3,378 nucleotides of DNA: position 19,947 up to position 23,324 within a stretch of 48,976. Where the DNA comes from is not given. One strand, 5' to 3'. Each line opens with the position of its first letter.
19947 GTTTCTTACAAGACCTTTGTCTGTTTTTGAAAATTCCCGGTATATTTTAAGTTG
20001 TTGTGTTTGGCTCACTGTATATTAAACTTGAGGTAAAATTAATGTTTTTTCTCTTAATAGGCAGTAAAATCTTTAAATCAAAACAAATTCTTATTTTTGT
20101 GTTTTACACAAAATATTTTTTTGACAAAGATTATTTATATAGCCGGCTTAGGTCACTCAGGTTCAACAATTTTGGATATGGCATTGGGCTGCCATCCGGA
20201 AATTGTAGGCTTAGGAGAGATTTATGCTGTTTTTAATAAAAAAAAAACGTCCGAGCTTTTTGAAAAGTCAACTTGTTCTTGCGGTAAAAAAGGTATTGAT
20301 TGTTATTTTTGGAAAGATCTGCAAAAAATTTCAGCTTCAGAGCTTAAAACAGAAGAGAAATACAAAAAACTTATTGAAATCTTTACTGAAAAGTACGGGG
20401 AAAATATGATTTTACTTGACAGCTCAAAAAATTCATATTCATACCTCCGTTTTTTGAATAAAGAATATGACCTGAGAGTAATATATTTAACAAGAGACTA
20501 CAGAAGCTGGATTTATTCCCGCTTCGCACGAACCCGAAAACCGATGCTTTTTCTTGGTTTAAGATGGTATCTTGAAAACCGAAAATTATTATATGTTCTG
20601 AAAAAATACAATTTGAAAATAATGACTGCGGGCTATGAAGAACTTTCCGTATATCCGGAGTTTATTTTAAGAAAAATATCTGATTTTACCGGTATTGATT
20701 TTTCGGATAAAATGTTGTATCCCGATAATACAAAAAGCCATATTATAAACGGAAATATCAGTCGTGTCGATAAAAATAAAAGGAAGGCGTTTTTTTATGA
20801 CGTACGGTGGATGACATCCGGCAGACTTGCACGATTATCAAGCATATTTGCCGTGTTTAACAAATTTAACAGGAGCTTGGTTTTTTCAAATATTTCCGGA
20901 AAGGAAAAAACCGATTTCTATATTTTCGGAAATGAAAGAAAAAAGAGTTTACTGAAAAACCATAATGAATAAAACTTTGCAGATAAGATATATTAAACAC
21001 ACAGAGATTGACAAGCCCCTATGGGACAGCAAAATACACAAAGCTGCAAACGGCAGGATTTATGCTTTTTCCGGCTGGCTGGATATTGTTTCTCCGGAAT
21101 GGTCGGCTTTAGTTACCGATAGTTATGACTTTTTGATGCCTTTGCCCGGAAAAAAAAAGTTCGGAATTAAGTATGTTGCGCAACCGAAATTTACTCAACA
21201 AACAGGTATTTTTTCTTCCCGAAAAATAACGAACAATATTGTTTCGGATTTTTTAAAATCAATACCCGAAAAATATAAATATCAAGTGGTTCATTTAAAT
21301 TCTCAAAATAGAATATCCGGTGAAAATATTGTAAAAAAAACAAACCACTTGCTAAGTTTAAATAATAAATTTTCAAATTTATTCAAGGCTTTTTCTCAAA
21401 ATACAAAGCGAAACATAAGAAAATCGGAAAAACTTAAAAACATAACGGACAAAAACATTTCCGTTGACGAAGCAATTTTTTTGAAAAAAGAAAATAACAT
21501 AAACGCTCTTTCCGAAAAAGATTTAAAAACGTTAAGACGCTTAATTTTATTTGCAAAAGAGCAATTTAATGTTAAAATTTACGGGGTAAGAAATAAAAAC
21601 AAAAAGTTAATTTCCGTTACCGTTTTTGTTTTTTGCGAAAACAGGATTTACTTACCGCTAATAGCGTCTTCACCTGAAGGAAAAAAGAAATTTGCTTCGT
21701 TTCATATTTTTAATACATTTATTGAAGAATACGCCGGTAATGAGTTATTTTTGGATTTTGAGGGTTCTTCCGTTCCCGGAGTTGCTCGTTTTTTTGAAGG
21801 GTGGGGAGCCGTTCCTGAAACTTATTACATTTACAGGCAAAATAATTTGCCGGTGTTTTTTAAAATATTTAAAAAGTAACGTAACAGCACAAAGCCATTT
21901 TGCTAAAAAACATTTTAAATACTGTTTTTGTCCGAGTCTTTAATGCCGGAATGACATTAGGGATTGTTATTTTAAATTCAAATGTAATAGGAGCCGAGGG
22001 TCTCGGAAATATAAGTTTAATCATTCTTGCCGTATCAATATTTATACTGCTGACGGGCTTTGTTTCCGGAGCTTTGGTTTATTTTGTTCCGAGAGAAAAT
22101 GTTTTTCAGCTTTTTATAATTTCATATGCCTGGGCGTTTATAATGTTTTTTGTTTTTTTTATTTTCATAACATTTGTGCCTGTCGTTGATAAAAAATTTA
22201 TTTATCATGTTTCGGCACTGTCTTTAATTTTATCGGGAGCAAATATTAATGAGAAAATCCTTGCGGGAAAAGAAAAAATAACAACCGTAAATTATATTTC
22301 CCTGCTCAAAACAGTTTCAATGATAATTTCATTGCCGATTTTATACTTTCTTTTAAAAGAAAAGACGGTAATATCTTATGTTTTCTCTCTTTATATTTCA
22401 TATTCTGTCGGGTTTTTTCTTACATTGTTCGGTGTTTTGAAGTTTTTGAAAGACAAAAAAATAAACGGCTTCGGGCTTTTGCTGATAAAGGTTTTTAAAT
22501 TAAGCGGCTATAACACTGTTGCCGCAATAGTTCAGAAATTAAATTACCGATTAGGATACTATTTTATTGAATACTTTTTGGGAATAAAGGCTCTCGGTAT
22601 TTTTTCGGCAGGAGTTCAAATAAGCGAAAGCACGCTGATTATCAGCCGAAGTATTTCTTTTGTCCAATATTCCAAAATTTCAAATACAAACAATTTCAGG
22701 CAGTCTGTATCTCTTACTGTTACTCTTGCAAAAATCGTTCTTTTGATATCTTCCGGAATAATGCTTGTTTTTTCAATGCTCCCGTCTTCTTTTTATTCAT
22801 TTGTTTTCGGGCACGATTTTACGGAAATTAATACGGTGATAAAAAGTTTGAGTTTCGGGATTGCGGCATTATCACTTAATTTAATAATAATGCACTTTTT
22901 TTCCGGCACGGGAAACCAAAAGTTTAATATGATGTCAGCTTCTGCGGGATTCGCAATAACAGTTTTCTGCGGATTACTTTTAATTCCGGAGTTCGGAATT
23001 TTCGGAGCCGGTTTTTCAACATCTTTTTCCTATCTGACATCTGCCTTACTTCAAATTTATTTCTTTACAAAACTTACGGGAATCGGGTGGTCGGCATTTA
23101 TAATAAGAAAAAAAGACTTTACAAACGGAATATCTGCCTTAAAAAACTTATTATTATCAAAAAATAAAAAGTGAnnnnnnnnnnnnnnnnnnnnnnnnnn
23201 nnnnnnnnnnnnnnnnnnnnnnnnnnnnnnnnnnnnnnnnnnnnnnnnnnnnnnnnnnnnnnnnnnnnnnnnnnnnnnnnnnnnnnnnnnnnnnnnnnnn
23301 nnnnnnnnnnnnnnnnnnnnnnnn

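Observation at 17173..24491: Three single-pass membrane signalling proteins (Ser/Thr kinase, PP2C, vWA-like-FHA) bracket a glycan-modification cassette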

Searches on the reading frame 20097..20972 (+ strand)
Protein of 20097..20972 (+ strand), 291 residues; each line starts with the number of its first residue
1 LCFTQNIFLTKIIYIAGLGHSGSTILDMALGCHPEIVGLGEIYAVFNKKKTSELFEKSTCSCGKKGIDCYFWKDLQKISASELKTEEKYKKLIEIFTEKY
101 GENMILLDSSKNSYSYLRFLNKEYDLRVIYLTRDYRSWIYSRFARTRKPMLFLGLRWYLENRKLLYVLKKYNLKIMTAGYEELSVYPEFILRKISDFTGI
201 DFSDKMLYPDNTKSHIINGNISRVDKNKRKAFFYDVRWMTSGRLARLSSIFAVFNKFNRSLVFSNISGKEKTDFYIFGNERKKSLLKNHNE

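Call 3: search_protein_families(library=pfam, proteins=[window:20097-20972:+], max_evalue=0.01)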
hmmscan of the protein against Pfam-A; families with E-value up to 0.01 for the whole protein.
window:20097-20972:+ (291 aa): 2 families
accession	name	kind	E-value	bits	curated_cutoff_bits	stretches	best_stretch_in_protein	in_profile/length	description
PF13469.12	Sulfotransfer_3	-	5.3e-09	37.1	27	1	13-204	2-216/216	Sulfotransferase family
PF00685.33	Sulfotransfer_1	-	0.0036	17.2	22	0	169-206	150-187/255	Sulfotransferase domain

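Call 24: search_protein_families(library=ncbifam, proteins=[window:20097-20972:+], max_evalue=0.01)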
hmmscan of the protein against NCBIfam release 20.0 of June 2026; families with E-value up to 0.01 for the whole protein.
window:20097-20972:+ (291 aa): 0 families

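Call 75: search_protein_families(library=padloc, proteins=[window:20097-20972:+], max_evalue=0.001)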
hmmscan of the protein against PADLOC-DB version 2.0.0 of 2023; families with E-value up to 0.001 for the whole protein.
window:20097-20972:+ (291 aa): 0 families

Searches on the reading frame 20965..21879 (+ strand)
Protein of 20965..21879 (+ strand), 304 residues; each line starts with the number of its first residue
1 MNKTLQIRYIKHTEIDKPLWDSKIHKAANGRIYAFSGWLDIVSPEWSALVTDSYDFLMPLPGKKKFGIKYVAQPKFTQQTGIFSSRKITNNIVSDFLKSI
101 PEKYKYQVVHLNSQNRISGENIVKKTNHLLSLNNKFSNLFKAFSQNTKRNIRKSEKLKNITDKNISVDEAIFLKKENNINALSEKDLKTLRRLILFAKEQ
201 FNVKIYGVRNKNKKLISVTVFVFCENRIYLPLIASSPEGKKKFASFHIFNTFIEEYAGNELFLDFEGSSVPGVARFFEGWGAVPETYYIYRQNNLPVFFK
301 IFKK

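Call 3: search_protein_families(library=pfam, proteins=[window:20965-21879:+], max_evalue=0.01)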
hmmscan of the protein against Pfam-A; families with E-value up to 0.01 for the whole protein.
window:20965-21879:+ (304 aa): 1 family
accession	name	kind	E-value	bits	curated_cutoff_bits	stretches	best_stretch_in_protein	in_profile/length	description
PF05769.16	SIKE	-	0.008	16.6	24.3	0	97-194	96-177/180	SIKE family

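Call 24: search_protein_families(library=ncbifam, proteins=[window:20965-21879:+], max_evalue=0.01)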
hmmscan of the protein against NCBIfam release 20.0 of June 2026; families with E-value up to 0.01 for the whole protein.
window:20965-21879:+ (304 aa): 0 families

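Call 27: search_protein_families(library=pfam, proteins=[window:20965-21879:+], max_evalue=10)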
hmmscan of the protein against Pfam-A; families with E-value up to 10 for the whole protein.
window:20965-21879:+ (304 aa): 1 family
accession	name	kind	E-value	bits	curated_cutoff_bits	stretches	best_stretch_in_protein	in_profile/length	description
PF05769.16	SIKE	-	0.008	16.6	24.3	1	97-194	96-177/180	SIKE family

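Call 28: search_solved_structures(query=A2, max_evalue=10, show_alignments=2)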
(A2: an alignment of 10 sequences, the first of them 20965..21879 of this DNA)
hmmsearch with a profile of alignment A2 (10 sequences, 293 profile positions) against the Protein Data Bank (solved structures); distinct sequences matched with E-value up to 10: 6.
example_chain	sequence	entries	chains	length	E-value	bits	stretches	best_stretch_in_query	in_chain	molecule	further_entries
1nt2_B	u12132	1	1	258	0.32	13.6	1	103-240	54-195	conserved hypothetical protein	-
8zen_B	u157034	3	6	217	0.58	12.7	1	136-205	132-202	Adr-2-binding protein 1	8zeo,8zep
4ltb_A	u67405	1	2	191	1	11.9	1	124-206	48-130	Tripartite motif-containing 25 variant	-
5nt1_A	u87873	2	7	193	1.1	11.9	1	124-206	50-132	E3 ubiquitin/ISG15 ligase TRIM25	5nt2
8za5_A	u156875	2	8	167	2.1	10.9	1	99-152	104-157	MarR-family transcriptional regulator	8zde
9vg2_A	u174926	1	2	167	2.1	10.9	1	99-152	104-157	MarR-family transcriptional regulator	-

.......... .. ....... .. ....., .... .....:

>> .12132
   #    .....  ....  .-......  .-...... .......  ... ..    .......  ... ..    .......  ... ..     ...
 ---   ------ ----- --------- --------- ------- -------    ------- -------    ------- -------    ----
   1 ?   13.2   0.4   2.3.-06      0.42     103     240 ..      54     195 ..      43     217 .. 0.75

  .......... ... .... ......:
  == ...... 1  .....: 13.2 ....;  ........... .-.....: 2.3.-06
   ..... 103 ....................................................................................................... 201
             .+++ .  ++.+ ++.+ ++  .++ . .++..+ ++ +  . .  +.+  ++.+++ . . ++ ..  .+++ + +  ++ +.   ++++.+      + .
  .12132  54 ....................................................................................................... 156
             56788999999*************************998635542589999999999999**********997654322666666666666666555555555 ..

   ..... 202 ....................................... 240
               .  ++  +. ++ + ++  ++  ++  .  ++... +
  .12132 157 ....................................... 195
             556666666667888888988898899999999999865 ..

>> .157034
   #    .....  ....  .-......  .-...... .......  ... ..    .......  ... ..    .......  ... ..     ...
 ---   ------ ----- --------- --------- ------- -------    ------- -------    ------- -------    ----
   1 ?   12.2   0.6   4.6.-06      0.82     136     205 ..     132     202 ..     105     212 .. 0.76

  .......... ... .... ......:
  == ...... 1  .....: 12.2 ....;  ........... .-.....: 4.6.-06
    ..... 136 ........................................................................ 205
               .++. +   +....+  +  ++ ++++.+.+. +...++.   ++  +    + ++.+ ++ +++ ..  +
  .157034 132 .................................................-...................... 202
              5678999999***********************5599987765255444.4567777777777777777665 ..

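Call 30: find_homologous_proteins(query=window:20965-21879:+, max_evalue=0.001)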
Query window:20965-21879:+ (304 aa): 126 proteins with E <= 0.001 among 1377 candidates; the best 120 are listed.
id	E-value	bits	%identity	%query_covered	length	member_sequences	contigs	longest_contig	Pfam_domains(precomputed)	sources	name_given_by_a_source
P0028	4.2e-197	671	100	100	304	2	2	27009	-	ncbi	-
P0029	3.4e-166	570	84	100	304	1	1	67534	-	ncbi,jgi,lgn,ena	-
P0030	3.3e-119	416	63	99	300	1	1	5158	-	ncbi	-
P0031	1.6e-118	414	61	94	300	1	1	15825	-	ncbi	-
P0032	3.9e-115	402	61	99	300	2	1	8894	-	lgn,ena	-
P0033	2.1e-114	400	60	99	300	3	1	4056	-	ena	-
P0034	7.4e-113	395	61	98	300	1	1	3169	-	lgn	-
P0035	5.7e-112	392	59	98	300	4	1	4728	-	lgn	-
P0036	7.4e-112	392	61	95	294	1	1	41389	-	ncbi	-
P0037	7.8e-112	392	60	99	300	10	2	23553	-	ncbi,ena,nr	ncbi:MAG: hypothetical protein DRI94_02155 [Bacteroidetes bacterium]|nr:MAG: hypothetical protein DR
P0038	1.3e-107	378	59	99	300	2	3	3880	-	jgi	-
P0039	4.9e-107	376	59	99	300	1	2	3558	-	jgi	-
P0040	2.1e-88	315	52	96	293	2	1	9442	-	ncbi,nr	ncbi:MAG: hypothetical protein GXO50_09175 [Chlorobi bacterium]|nr:hypothetical protein [Chlorobiota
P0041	4.7e-84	300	51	98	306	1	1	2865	-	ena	-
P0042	4.6e-78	281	44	99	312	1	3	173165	-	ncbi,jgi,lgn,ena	jgi:hypothetical protein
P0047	4.0e-60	222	40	96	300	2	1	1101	PF13480.14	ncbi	-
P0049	9.5e-60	221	40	96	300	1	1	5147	PF13480.14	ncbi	-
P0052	4.5e-59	218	39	96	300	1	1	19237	PF13480.14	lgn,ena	-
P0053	9.8e-59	217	39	95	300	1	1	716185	PF13480.14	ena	-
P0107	5.2e-53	199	37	100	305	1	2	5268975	-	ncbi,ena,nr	nr:hypothetical protein [uncultured Draconibacterium sp.]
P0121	1.4e-51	194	39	96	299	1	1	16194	PF13480.14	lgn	-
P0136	3.4e-47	179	36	97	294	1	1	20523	PF13480.14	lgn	-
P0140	6.7e-45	172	36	93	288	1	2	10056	PF13480.14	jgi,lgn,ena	-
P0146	1.9e-38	151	35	93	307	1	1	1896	PF13480.14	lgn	-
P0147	2.3e-38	150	33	93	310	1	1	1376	PF13480.14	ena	-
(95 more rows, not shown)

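Call 32: find_encoding_contigs(protein=P0107, flank=10000, max_places=1)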
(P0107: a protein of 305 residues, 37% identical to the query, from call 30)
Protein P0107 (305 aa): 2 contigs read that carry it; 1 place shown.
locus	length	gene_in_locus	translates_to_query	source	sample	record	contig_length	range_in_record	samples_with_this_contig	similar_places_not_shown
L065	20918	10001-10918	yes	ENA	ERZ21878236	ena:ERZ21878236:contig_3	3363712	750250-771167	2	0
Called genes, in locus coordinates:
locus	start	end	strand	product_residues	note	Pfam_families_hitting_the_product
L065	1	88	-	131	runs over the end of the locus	PF11969:DcpS_C, PF01230:HIT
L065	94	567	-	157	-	PF03449:GreA_GreB_N, PF01272:GreA_GreB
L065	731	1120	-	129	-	-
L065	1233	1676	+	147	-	-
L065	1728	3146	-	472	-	PF05221:AdoHcyase, PF00670:AdoHcyase_NAD, PF02826:2-Hacid_dh_C (weak), PF07991:KARI_N (weak)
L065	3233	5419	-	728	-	PF00270:DEAD, PF04851:ResIII (weak), PF00271:Helicase_C, PF16124:RecQ_Zn_bind, PF09382:RQC, PF00570:HRDC, PF14493:HTH_40 (weak), PF21220:RecQ-1-like_HTH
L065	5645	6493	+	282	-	PF00902:TatC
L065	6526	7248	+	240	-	PF00005:ABC_tran, PF13304:AAA_21 (faint)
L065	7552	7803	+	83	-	PF01649:Ribosomal_S20p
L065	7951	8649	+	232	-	PF20582:UPF0758_N, PF04002:RadC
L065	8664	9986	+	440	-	PF23019:DUF7033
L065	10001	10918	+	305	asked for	-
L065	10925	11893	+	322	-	PF01522:Polysacc_deac_1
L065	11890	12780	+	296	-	PF13527:Acetyltransf_9 (weak)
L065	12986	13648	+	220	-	PF14681:UPRTase, PF00156:Pribosyltran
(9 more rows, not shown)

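Call 39: predict_structure(alignment_id=A3)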
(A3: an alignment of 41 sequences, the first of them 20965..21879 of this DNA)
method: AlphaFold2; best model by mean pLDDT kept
length: 304 residues; sequences in the alignment: 41
mean_pLDDT: 94.5   pTM: 0.91
mean pLDDT of the five models: 94.5, 94.3, 93.6, 93.4, 93.3
residues with pLDDT >= 90: 271; 70-90: 26; 50-70: 4; < 50: 3
segments of 3 or more residues with pLDDT < 50: none
pLDDT, mean of each block of 10 residues (from residue 1): 80 97 96 98 97 95 92 94 96 96 94 95 95 98 97 95 98 95 97 98 98 98 97 97 98 98 84 85 95 89 69
secondary structure, 60 per line:
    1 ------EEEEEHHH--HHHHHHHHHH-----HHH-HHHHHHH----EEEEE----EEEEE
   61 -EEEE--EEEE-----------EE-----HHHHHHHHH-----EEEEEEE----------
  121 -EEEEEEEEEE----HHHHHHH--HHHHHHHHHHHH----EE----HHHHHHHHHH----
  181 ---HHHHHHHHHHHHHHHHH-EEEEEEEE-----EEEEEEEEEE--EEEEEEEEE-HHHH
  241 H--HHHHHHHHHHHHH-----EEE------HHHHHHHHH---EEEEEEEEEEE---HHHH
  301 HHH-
elements in order: E7-11 H17-26 H36-42 E47-51 E56-60 E62-65 E68-71 H90-98 E104-110 E122-131 H136-142 H145-156 H167-176 H184-200 E202-209 E215-224 E227-235 H237-241 H244-256 E262-264 H271-279 E283-293 H297-303

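Call 43: fold_search(model_id=the predicted structure, library=pdb)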
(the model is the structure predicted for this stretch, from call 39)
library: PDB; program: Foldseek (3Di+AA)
matches with E <= 10: 814; with E <= 0.001: 182
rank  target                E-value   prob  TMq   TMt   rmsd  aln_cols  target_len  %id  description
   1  9wqw                  9.7e-11  1.00  0.67  0.71   4.6       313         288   14  aminoacyl-tRNA-dependent peptide synthase, Sbb17 (released 2026-04-01)
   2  9wqx                  1.4e-10  1.00  0.64  0.68   4.8       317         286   13  aminoacyl-tRNA-dependent peptide synthase, Sbb17, complexed with streptothrisamine (released 2026-04-01)
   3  6snr                  3.8e-10  1.00  0.66  0.52   6.8       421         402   12  Crystal structure of FemX (released 2020-09-09)
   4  7z5y_A                9.5e-10  1.00  0.65  0.59   4.9       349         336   11  CRYSTAL STRUCTURE OF WEISSELLA VIRIDESCENS FEMXVV NON-RIBOSOMAL AMINO ACID TRANSFERASE IN COMPLEX WITH A PEPTIDYL-XNA  (released 2022-10-26)
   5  7z6a_A                1.1e-09  1.00  0.67  0.62   4.8       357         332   11  CRYSTAL STRUCTURE OF WEISSELLA VIRIDESCENS FEMXVV NON-RIBOSOMAL AMINO ACID TRANSFERASE IN COMPLEX WITH A PEPTIDYL-XNA  (released 2022-10-26)
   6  9wqy                  2.1e-09  1.00  0.66  0.70   4.7       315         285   13  aminoacyl-tRNA-dependent peptide synthase, Sba18, complexed with streptothrisamine (released 2026-04-01)
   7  1lrz                  5.9e-09  1.00  0.66  0.52   8.0       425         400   10  x-ray crystal structure of staphylococcus aureus femA (released 2002-09-04)
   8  1xf8                  7.0e-09  1.00  0.62  0.58   5.5       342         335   12  Crystal Structure of Weissella viridescens FemX (Y254F) Mutant (released 2005-05-31)
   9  4ii9_A                7.4e-09  1.00  0.63  0.57   4.7       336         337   12  Crystal structure of Weissella viridescens FemXVv non-ribosomal amino acid transferase in complex with a peptidyl-RNA  (released 2013-07-03)
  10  1xe4                  7.4e-09  1.00  0.63  0.58   5.2       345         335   11  Crystal Structure of Weissella viridescens FemX (K36M) Mutant (released 2005-05-31)
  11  1ne9                  8.3e-09  1.00  0.68  0.63   5.1       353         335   11  Crystal Structure of Weissella viridescens FemX at 1.7 Ang Resolution (released 2004-02-10)
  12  2hqy_A                1.8e-08  1.00  0.58  0.59   5.9       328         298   13  Crystal Structure of Conserved Protein of Unknown Function from Bacteroides thetaiotaomicron VPI-5482 (released 2006-09-19)
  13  2hqy_B                3.6e-08  1.00  0.59  0.61   5.8       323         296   13  Crystal Structure of Conserved Protein of Unknown Function from Bacteroides thetaiotaomicron VPI-5482 (released 2006-09-19)
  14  9j8s_A                2.2e-07  1.00  0.51  0.22   5.5       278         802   10  MprF from Pseudomonas aeruginosa in nanodisc, C2 symmetry (released 2025-09-03)
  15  3frm_A                2.4e-07  1.00  0.47  0.55   7.4       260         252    8  The crystal structure of a functionally unknown conserved protein from Staphylococcus epidermidis ATCC 12228. (released 2009-01-27)
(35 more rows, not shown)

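Call 75: search_protein_families(library=padloc, proteins=[window:20965-21879:+], max_evalue=0.001)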
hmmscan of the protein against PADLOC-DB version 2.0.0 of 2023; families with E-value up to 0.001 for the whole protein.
window:20965-21879:+ (304 aa): 0 families

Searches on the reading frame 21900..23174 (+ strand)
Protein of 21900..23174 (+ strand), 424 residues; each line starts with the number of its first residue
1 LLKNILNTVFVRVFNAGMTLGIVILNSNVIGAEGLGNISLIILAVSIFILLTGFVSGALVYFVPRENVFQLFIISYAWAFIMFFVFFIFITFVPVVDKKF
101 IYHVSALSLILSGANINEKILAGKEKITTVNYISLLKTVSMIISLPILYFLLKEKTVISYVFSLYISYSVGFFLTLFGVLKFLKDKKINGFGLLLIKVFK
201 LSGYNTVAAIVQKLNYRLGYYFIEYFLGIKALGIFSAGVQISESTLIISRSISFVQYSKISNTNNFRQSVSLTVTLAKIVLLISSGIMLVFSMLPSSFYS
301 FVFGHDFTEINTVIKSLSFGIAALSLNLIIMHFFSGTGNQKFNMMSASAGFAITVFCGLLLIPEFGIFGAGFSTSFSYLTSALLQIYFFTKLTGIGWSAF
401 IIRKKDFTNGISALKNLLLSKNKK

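Call 3: search_protein_families(library=pfam, proteins=[window:21900-23174:+], max_evalue=0.01)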
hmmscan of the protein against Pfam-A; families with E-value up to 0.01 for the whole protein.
window:21900-23174:+ (424 aa): 1 family
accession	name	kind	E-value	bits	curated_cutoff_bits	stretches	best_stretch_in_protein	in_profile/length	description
PF01943.22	Polysacc_synt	-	2.8e-06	27.4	28.2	1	2-242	2-251/274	Polysaccharide biosynthesis protein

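Call 24: search_protein_families(library=ncbifam, proteins=[window:21900-23174:+], max_evalue=0.01)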
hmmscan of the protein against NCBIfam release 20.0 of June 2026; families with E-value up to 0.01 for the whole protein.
window:21900-23174:+ (424 aa): 0 families

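Call 75: search_protein_families(library=padloc, proteins=[window:21900-23174:+], max_evalue=0.001)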
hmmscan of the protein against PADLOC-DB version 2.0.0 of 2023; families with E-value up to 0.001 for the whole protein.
window:21900-23174:+ (424 aa): 0 families
